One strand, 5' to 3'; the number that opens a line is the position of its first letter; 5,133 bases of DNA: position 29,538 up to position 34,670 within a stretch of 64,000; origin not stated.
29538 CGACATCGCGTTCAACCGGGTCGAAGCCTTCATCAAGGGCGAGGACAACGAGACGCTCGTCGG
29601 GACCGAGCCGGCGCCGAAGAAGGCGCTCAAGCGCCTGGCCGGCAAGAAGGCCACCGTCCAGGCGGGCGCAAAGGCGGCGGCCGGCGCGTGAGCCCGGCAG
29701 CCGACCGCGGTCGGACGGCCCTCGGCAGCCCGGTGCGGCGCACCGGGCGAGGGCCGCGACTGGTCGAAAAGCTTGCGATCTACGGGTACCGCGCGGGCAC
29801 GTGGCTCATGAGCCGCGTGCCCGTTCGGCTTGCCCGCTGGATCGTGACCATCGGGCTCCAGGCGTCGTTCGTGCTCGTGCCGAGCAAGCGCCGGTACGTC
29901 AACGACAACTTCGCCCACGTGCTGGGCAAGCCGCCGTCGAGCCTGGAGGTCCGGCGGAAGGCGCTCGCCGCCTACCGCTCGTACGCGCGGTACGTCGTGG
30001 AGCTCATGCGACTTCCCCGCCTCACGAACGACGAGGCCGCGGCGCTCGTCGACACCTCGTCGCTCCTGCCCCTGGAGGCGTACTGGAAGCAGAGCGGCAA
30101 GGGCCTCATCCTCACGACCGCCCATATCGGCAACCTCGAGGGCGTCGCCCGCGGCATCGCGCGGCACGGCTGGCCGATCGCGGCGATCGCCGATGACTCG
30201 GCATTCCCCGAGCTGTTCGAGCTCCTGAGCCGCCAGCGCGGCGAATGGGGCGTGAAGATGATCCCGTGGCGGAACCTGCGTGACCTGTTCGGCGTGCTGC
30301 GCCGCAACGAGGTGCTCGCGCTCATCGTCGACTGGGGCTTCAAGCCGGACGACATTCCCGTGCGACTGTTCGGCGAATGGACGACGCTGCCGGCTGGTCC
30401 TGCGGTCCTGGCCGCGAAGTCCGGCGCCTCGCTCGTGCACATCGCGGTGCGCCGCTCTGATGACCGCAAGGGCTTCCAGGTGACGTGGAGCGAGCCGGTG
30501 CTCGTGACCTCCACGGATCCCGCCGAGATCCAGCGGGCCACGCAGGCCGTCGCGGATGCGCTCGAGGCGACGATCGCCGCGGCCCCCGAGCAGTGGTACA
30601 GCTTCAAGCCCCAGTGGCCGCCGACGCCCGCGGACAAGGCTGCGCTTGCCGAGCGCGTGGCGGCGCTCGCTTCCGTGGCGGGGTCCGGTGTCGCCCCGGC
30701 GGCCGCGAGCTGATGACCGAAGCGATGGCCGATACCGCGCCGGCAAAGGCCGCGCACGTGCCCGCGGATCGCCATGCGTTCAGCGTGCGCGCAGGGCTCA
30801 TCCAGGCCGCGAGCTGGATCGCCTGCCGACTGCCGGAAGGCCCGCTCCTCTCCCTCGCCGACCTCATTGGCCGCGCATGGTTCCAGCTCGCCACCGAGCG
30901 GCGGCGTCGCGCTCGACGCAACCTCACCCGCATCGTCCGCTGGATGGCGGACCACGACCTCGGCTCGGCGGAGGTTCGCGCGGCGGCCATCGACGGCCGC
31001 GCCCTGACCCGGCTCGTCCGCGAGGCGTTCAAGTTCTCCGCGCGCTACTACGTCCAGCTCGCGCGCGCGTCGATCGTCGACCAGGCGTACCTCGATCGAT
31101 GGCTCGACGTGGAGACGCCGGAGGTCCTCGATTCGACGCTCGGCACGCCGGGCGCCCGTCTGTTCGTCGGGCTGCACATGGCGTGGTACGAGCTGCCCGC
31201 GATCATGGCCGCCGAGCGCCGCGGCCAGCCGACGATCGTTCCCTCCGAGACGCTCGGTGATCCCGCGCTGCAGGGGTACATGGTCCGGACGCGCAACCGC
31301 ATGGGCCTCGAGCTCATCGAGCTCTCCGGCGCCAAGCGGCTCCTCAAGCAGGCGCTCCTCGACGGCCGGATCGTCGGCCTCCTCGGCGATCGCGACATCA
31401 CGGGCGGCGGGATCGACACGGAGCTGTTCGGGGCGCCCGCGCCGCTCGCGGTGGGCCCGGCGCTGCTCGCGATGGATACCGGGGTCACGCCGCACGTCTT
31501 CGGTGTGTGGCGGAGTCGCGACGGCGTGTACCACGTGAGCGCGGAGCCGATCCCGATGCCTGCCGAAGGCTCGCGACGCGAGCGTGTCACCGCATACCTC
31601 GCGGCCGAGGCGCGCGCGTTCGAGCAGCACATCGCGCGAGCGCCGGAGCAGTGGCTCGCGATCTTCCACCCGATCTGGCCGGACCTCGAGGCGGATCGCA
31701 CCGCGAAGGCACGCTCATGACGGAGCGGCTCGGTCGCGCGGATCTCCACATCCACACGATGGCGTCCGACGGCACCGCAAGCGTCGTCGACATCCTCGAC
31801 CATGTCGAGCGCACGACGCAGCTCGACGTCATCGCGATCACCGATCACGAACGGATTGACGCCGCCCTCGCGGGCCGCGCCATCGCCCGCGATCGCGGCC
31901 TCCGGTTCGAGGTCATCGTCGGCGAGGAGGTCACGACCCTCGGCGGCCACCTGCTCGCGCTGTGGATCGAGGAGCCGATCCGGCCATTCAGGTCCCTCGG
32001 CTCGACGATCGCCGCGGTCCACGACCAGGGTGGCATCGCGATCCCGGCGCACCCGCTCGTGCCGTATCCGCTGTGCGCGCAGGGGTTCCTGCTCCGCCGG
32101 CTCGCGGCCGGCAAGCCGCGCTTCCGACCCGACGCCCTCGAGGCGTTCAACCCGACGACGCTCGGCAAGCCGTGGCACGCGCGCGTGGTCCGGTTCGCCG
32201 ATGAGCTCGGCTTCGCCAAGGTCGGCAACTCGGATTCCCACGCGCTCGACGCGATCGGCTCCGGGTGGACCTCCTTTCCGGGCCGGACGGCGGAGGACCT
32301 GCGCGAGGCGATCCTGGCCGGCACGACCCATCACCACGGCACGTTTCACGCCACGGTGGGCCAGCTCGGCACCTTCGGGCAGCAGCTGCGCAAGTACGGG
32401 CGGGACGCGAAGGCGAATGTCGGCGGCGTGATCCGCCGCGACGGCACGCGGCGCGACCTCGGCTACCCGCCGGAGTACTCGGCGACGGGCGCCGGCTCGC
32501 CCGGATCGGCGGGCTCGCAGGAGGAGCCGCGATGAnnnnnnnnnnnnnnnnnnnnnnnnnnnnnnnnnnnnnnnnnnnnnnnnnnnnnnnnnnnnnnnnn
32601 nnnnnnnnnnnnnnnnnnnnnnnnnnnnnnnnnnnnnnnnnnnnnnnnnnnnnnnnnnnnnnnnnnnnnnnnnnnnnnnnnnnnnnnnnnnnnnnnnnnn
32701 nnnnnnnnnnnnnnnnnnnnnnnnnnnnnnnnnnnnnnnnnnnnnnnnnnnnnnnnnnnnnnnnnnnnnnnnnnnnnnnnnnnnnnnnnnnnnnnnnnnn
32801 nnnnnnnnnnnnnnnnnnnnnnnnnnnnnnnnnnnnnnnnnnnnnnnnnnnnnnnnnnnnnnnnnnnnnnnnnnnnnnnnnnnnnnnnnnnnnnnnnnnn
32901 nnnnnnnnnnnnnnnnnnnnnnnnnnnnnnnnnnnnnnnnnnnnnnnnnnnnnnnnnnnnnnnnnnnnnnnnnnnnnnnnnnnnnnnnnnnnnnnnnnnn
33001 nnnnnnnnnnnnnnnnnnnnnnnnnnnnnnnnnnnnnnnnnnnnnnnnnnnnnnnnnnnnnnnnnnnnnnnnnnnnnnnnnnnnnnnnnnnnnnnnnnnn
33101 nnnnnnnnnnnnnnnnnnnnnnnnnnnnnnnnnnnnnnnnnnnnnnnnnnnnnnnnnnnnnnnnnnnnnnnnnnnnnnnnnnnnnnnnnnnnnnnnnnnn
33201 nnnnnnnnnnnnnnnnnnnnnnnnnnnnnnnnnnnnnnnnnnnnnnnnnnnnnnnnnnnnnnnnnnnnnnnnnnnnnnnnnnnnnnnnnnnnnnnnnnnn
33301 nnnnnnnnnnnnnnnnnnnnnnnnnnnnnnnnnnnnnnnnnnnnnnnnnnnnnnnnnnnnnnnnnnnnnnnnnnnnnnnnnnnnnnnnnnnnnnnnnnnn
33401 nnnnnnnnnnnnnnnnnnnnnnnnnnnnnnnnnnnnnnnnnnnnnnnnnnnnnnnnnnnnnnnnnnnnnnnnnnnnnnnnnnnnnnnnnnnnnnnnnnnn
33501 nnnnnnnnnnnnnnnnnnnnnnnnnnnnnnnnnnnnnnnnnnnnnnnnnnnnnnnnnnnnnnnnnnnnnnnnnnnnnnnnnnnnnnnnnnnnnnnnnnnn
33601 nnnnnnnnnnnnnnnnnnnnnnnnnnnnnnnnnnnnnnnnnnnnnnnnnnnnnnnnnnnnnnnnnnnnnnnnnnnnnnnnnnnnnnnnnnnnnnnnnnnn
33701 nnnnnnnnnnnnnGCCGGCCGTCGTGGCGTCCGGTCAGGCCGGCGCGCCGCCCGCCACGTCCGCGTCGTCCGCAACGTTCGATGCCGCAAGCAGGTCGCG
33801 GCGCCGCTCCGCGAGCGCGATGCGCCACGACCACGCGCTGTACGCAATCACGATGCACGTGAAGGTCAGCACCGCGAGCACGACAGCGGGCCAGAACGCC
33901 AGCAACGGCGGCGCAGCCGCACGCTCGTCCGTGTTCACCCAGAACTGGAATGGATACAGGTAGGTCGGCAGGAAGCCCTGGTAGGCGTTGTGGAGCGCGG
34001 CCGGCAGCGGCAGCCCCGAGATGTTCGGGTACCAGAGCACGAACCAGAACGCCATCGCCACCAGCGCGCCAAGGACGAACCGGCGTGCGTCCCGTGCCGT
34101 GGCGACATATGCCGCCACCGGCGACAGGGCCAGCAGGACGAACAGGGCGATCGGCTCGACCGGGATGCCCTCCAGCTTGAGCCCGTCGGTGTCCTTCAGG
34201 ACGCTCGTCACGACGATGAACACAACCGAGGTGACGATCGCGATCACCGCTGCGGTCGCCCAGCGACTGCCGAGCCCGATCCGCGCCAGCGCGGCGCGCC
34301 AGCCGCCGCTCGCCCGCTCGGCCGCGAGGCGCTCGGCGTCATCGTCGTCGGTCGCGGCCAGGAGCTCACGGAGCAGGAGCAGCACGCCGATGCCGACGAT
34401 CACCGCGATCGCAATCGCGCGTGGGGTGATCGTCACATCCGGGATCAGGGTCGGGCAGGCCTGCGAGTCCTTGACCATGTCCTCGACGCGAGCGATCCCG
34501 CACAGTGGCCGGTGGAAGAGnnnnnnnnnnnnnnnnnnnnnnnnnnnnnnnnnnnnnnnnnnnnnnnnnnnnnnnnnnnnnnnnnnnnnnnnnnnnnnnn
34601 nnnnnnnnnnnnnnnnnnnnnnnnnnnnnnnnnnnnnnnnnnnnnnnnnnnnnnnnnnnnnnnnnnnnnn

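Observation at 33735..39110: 1791-aa megaprotein fusing two GT-C glycosyltransferase modules with a beta-propeller inserted into the PMT module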

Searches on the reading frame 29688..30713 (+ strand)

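Call 13: search_protein_families(library=pfam, proteins=[window:29688-30713:+], max_evalue=0.001)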
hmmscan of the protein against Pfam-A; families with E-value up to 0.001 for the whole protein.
window:29688-30713:+ (341 aa): 1 family
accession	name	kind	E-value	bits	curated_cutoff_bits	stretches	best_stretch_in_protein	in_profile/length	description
PF03279.18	Lip_A_acyltrans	-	7.9e-33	114.3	22.3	1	33-310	18-293/295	Bacterial lipid A biosynthesis acyltransferase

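Call 39: search_protein_families(library=ncbifam, proteins=[window:29688-30713:+], max_evalue=0.001)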
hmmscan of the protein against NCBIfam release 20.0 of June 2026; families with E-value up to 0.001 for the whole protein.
window:29688-30713:+ (341 aa): 8 families
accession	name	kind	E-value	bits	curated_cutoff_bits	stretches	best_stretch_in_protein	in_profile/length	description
NF005919.0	PRK07920.1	equivalog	5e-40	137.5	209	1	26-312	7-295/311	phosphatidylinositol mannoside acyltransferase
NF006270.0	PRK08419.1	equivalog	2.2e-24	86.3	248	1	63-310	39-288/298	lipid A biosynthesis lauroyl acyltransferase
NF006487.0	PRK08905.1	equivalog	1.1e-13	51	281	1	38-303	7-266/290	lysophospholipid acyltransferase family protein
TIGR02207.1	lipid_A_htrB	subfamily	5.2e-10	39.2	297.8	1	134-304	116-285/303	LpxL/LpxP family Kdo(2)-lipid IV(A) lauroyl/palmitoleoyl acyltransferase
NF005340.0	PRK06860.1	subfamily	3.4e-09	36.3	398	1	134-304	122-291/309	lipid A biosynthesis lauroyl acyltransferase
NF005120.0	PRK06553.1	equivalog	3e-06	26.8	273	1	92-310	83-306/308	lipid A biosynthesis lauroyl acyltransferase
NF004569.0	PRK05906.1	equivalog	2.7e-05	23.2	439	1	184-310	185-312/454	lipid A biosynthesis lauroyl acyltransferase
NF005952.0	PRK08025.1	equivalog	9.6e-05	21.6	517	1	136-312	122-296/306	kdo(2)-lipid IV(A) palmitoleoyltransferase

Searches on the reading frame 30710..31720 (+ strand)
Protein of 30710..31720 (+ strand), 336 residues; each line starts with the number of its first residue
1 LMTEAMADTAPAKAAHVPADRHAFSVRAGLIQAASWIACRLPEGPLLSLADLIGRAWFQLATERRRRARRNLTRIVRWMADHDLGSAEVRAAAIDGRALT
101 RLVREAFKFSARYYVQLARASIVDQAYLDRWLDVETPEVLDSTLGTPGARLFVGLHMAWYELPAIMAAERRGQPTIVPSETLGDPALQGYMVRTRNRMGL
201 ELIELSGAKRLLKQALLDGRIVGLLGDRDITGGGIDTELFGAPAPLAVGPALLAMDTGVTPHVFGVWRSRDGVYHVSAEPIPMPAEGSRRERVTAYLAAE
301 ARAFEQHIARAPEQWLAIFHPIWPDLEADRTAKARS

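Call 13: search_protein_families(library=pfam, proteins=[window:30710-31720:+], max_evalue=0.001)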
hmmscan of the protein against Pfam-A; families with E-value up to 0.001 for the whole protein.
window:30710-31720:+ (336 aa): 1 family
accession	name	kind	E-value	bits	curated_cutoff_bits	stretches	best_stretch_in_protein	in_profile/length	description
PF03279.18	Lip_A_acyltrans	-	1.6e-26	93.6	22.3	1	32-321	20-291/295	Bacterial lipid A biosynthesis acyltransferase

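Call 39: search_protein_families(library=ncbifam, proteins=[window:30710-31720:+], max_evalue=0.001)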
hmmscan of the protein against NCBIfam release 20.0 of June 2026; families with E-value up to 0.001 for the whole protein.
window:30710-31720:+ (336 aa): 8 families
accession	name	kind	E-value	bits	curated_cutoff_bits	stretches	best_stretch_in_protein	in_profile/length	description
NF005919.0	PRK07920.1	equivalog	1.6e-33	116.1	209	1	33-334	16-305/311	phosphatidylinositol mannoside acyltransferase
NF004569.0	PRK05906.1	equivalog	3.3e-10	39.4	439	1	148-319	141-309/454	lipid A biosynthesis lauroyl acyltransferase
NF006487.0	PRK08905.1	equivalog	1.2e-09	37.7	281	1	31-318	3-269/290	lysophospholipid acyltransferase family protein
NF006270.0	PRK08419.1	equivalog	1.9e-08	33.9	248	1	102-320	67-285/298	lipid A biosynthesis lauroyl acyltransferase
TIGR02207.1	lipid_A_htrB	subfamily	1.5e-07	31.1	297.8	1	34-318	21-287/303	LpxL/LpxP family Kdo(2)-lipid IV(A) lauroyl/palmitoleoyl acyltransferase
NF005120.0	PRK06553.1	equivalog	1.5e-07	31.1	273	1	132-323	116-306/308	lipid A biosynthesis lauroyl acyltransferase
NF005399.0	PRK06946.1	subfamily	2e-06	27.3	343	1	98-230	62-192/294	lipid A biosynthesis lauroyl acyltransferase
NF006438.0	PRK08734.1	equivalog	0.00024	20.2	363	1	26-246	5-211/305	lauroyl acyltransferase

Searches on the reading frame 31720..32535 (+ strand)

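Call 13: search_protein_families(library=pfam, proteins=[window:31720-32535:+], max_evalue=0.001)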
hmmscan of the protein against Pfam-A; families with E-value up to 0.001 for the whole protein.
window:31720-32535:+ (271 aa): 2 families
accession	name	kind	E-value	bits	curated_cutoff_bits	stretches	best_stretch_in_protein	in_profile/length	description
PF13263.12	PHP_C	-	1.7e-13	50.3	21.3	1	152-203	3-56/56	PHP-associated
PF02811.25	PHP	-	0.00015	22.6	26.4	1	8-73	1-65/164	PHP domain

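Call 39: search_protein_families(library=ncbifam, proteins=[window:31720-32535:+], max_evalue=0.001)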
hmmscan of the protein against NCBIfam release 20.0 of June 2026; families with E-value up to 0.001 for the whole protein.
window:31720-32535:+ (271 aa): 6 families
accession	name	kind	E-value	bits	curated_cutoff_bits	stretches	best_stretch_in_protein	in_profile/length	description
NF038032.1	CehA_McbA_metalo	domain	2.5e-18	66.6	80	1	6-158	4-158/315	CehA/McbA family metallohydrolase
NF047791.1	RNaseRnm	equivalog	4.3e-11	42.6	375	1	7-74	3-69/275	RNase RNM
NF041577.1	nside_bi_sphtase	equivalog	1.6e-07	30.8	400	1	7-71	4-65/276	3',5'-nucleoside bisphosphate phosphatase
NF045780.1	TrlF_fam_ATP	equivalog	1.1e-05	24.4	350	1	6-81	7-95/944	TrlF family AAA-like ATPase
NF004981.0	PRK06361.1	equivalog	0.00036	19.9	117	0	7-102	2-98/217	histidinol phosphate phosphatase domain-containing protein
NF006375.0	PRK08609.1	equivalog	0.00059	18.5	426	1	6-46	336-375/571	DNA polymerase/3'-5' exonuclease PolX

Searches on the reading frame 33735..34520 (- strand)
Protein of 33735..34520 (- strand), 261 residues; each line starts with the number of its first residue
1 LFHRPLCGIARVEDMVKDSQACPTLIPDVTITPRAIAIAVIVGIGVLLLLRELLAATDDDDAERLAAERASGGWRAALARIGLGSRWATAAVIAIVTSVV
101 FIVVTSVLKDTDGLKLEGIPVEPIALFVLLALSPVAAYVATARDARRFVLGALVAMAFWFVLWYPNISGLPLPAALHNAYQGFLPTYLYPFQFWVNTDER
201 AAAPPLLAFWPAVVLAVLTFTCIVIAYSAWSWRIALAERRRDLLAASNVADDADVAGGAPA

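Call 9: search_protein_families(library=pfam, proteins=[window:33735-34520:-], max_evalue=10)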
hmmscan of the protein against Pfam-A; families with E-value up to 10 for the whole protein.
window:33735-34520:- (261 aa): 2 families
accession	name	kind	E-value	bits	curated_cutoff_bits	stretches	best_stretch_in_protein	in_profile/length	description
PF11045.13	YbjM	-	0.0078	17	25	1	86-162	4-77/117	Putative inner membrane protein of Enterobacteriaceae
PF03934.19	T2SSK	-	0.12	13.2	24.2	1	52-77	9-38/63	Type II secretion system (T2SS), protein K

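Call 62: search_protein_families(library=pfam, proteins=[window:33738-34490:-], max_evalue=10)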
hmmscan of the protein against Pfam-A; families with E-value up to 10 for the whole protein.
window:33738-34490:- (251 aa): 2 families
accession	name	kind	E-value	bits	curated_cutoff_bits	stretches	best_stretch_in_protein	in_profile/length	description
PF11045.13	YbjM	-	0.0069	17.2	25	1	76-152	4-77/117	Putative inner membrane protein of Enterobacteriaceae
PF03934.19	T2SSK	-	0.11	13.3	24.2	1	42-67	9-38/63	Type II secretion system (T2SS), protein K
